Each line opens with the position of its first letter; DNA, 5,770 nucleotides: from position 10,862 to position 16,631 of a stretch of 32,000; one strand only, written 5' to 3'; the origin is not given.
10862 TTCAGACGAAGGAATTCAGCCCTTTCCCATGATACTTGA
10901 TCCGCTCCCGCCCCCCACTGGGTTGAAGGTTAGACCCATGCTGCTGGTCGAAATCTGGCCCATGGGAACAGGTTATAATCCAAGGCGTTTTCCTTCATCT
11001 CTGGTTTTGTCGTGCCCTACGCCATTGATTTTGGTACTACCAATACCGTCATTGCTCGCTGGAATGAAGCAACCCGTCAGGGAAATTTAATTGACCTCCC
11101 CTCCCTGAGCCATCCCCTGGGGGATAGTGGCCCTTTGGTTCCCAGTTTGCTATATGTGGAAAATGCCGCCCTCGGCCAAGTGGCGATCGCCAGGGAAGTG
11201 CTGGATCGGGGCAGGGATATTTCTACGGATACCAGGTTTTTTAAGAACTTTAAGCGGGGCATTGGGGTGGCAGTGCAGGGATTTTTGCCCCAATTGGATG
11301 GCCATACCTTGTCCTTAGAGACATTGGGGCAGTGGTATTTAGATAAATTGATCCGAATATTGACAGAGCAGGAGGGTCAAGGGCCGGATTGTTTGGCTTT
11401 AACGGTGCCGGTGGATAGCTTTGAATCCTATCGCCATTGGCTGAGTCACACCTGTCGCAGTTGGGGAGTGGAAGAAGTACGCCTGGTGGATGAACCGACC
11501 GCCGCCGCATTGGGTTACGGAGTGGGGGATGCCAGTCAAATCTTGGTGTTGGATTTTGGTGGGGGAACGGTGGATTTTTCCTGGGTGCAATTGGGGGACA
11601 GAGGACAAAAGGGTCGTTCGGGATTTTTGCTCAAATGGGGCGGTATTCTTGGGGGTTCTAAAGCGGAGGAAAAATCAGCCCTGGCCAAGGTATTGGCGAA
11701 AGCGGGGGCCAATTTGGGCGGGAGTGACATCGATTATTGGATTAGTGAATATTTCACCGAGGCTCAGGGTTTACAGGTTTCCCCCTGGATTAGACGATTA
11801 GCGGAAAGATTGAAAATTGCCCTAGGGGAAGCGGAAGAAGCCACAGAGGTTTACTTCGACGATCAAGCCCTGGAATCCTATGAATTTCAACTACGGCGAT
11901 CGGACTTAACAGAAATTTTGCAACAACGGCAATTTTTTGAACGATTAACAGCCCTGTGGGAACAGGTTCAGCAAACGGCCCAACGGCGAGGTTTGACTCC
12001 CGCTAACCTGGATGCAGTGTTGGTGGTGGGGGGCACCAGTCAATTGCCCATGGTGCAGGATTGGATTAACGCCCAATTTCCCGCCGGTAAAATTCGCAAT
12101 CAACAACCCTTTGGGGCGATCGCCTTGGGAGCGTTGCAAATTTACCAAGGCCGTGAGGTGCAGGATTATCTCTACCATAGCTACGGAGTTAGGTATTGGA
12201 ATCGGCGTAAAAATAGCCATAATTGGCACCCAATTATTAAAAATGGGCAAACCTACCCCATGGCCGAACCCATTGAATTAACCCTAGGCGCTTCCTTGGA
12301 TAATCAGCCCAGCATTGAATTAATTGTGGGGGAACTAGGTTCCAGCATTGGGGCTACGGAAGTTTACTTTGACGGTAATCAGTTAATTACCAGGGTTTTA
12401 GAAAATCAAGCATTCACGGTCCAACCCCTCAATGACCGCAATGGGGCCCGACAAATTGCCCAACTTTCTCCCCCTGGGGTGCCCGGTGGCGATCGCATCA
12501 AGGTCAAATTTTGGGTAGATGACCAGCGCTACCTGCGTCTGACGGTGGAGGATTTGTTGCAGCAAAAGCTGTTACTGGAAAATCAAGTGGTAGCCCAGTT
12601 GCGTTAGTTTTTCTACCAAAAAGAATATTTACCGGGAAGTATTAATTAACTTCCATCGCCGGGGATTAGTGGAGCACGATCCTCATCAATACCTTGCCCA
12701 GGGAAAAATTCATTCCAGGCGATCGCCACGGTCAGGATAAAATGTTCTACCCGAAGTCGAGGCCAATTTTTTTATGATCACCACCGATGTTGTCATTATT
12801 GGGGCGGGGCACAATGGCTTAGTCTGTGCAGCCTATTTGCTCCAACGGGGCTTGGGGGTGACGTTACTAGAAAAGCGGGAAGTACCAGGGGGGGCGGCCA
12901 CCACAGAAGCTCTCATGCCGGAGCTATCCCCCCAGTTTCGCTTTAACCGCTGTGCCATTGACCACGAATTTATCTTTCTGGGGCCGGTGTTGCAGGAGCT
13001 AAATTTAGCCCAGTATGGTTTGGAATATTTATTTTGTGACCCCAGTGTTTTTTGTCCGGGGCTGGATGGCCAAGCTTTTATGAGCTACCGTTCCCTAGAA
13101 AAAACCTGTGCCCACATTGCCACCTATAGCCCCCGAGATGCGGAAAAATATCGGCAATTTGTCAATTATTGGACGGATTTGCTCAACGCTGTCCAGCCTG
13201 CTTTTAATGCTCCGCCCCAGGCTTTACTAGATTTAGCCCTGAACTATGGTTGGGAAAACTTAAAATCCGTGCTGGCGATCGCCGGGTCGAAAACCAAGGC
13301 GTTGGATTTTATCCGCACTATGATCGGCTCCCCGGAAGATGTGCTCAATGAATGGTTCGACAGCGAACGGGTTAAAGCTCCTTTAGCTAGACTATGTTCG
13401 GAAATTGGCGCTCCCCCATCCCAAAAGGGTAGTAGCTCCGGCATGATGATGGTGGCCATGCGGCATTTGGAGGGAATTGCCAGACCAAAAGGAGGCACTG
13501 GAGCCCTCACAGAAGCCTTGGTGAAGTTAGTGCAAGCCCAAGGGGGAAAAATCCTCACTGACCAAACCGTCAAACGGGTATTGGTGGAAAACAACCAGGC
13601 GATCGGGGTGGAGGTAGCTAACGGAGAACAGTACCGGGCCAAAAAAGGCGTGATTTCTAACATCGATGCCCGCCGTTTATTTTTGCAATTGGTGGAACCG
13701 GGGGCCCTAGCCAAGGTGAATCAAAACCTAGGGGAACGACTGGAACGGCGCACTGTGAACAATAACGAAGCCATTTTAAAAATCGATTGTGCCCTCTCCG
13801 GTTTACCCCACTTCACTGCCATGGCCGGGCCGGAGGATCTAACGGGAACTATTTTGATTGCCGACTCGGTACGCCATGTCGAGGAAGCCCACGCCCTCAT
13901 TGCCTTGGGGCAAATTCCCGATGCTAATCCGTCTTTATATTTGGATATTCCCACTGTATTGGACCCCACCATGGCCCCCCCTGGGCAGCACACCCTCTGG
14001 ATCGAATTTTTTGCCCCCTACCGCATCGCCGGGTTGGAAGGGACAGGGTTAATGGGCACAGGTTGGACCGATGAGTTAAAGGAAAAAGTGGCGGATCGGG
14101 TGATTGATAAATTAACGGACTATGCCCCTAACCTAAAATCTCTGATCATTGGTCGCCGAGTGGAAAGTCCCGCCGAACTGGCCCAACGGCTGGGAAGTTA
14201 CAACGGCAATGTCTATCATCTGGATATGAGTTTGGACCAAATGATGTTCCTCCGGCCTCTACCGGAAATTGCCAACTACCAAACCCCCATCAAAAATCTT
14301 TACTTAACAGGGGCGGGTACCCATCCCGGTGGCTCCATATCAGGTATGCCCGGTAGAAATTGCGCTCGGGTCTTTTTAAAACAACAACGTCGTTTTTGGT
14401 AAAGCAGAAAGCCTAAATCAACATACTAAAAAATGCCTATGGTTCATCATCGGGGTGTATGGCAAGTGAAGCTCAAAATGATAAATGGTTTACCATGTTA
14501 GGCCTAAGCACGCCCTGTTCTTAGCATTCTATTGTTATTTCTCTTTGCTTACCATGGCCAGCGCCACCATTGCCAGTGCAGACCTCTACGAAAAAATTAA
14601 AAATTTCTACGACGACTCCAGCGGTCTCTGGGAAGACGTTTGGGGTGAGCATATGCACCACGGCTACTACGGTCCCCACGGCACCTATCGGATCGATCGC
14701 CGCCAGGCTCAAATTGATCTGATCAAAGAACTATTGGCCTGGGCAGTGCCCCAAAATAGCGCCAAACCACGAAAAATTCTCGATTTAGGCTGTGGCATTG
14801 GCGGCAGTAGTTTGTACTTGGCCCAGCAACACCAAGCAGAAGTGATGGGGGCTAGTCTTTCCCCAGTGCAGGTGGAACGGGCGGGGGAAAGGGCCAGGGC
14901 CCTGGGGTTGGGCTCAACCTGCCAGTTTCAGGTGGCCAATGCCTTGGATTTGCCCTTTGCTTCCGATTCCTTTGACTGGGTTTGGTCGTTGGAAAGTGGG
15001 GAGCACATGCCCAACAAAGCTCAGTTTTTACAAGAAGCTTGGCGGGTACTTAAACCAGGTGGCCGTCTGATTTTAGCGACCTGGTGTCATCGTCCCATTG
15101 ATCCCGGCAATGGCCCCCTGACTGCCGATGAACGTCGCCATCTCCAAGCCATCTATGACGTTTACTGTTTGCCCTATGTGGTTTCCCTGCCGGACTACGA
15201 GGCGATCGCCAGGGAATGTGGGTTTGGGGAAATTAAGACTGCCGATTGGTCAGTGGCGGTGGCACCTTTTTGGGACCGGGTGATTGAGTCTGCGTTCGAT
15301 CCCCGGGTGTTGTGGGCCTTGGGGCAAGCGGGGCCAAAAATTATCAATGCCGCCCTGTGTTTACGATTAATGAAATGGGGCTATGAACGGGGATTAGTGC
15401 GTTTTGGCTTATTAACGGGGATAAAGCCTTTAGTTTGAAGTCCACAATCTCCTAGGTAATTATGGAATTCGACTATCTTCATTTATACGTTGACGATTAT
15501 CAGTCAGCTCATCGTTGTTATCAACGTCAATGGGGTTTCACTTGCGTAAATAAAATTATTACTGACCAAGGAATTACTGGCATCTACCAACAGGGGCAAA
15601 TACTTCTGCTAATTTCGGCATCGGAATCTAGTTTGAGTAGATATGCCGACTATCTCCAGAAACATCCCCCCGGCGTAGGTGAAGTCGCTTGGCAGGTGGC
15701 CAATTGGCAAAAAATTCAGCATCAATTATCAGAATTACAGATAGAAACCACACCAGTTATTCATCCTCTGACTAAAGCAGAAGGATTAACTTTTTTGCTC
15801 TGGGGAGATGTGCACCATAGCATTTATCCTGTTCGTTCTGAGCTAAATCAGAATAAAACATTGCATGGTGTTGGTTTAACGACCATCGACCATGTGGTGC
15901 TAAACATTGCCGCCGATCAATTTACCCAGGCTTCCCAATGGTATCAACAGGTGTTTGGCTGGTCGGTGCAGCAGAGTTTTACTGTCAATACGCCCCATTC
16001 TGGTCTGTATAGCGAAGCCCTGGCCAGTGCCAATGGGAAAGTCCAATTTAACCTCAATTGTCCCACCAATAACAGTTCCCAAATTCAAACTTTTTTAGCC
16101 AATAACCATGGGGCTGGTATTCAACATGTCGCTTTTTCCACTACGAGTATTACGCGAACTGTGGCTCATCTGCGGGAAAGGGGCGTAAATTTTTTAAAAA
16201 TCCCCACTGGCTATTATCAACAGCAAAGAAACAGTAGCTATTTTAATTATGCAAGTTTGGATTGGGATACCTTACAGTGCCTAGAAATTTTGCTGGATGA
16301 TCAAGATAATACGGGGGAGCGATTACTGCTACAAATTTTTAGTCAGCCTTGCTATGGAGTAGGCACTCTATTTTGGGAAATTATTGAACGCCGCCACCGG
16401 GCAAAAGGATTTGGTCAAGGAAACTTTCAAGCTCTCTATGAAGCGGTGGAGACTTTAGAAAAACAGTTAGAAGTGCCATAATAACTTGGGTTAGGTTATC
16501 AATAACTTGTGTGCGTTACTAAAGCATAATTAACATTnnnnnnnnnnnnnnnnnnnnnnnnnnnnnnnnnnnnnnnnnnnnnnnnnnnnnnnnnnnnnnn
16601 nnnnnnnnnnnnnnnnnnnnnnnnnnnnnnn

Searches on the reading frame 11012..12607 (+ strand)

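Call 12: search_protein_families(library=pfam, proteins=[window:11012-12607:+], max_evalue=0.00001)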
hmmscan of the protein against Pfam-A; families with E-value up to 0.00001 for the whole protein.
window:11012-12607:+ (531 aa): 2 families
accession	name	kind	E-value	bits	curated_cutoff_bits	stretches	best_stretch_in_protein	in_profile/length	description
PF00012.26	HSP70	-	1.6e-21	76.7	20.6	2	103-196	111-207/599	Hsp70 protein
PF06723.19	MreB_Mbl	-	1.3e-09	37.8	27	1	110-196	78-166/327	MreB/Mbl protein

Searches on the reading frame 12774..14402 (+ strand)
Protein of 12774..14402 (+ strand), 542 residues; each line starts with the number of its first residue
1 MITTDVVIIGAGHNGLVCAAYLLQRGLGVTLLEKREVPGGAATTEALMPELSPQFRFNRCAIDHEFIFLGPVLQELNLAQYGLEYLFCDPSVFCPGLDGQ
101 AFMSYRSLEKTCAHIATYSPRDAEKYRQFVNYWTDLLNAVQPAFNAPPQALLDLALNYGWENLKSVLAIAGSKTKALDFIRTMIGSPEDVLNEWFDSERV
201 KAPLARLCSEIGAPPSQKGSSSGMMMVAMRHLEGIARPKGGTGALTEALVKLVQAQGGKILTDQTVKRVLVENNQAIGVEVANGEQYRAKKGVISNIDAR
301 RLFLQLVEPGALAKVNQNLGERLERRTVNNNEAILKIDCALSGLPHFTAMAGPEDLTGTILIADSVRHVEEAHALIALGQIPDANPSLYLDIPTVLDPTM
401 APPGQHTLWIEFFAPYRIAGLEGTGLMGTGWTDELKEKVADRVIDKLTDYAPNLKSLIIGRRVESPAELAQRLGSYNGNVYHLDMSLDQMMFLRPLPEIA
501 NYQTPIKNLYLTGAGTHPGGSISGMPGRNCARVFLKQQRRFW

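Call 12: search_protein_families(library=pfam, proteins=[window:12774-14402:+], max_evalue=0.00001)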
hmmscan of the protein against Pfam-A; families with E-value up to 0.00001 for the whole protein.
window:12774-14402:+ (542 aa): 7 families
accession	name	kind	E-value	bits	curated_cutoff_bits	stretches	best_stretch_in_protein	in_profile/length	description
PF01266.30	DAO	-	8.1e-14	52.3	27.9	1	5-43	1-39/353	FAD dependent oxidoreductase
PF01593.30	Amino_oxidase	-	3.2e-13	50.2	19.8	1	225-312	186-268/443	Flavin containing amine oxidoreductase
PF13450.12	NAD_binding_8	-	2.8e-11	44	21.9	1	8-60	1-48/68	NAD(P)-binding Rossmann-like domain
PF12831.13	FAD_oxidored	-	1.1e-07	31.9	27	1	5-50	1-46/416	FAD dependent oxidoreductase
PF03486.20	HI0933_like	-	5.4e-07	29.7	50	0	5-39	2-36/244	HI0933-like protein Rossmann domain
PF00890.30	FAD_binding_2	-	1.8e-06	27.9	20.4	0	5-42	1-38/414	FAD binding domain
PF01946.23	Thi4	-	4e-06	26.7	26.2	0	2-42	16-57/235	Thi4 family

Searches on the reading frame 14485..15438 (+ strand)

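Call 13: search_protein_families(library=pfam, proteins=[window:14485-15438:+], max_evalue=0.00001)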
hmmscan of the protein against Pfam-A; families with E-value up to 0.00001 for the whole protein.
window:14485-15438:+ (317 aa): 9 families
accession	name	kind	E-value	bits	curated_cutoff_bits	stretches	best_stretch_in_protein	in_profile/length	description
PF08241.18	Methyltransf_11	-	1.5e-24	86.9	21.2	1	99-197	1-95/95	Methyltransferase domain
PF13649.12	Methyltransf_25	-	9.8e-23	81.1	27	1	98-193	1-97/97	Methyltransferase domain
PF13847.12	Methyltransf_31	-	8.2e-20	71.4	27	1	97-201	6-113/145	Methyltransferase domain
PF08242.18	Methyltransf_12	-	2.2e-14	54.4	30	1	99-195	1-98/98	Methyltransferase domain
PF13489.12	Methyltransf_23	-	2.1e-13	50.7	27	1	70-215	3-124/164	Methyltransferase domain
PF02353.26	CMAS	-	1.2e-11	44.9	27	1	36-200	8-167/273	Mycolic acid cyclopropane synthetase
PF01209.24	Ubie_methyltran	-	2.1e-11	44.1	20.1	1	91-197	44-151/233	ubiE/COQ5 methyltransferase family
PF05175.20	MTS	-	7.8e-07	29.3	23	1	75-198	14-139/170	Methyltransferase small domain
PF03141.22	Methyltransf_29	-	2.1e-06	27.1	23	1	73-224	98-241/506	Putative S-adenosyl-L-methionine-dependent methyltransferase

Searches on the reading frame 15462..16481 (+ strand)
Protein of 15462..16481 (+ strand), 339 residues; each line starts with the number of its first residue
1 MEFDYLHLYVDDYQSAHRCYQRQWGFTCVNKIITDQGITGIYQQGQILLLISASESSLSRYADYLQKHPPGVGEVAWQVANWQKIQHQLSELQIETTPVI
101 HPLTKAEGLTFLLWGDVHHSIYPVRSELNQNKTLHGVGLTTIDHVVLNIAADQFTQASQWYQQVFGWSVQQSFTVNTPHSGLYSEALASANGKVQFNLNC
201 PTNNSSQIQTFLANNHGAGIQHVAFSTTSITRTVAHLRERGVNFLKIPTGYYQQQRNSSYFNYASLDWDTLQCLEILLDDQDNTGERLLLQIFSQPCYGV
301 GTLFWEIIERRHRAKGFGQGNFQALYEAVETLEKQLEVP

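Call 13: search_protein_families(library=pfam, proteins=[window:15462-16481:+], max_evalue=0.00001)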
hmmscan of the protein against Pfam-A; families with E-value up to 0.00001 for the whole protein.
window:15462-16481:+ (339 aa): 2 families
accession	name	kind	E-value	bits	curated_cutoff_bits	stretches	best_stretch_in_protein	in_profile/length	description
PF00903.31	Glyoxalase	-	9.5e-16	58.7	20.6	1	142-257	2-108/121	Glyoxalase/Bleomycin resistance protein/Dioxygenase superfamily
PF13669.12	Glyoxalase_4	-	3.9e-10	40.4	27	1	149-254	5-101/109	Glyoxalase/Bleomycin resistance protein/Dioxygenase superfamily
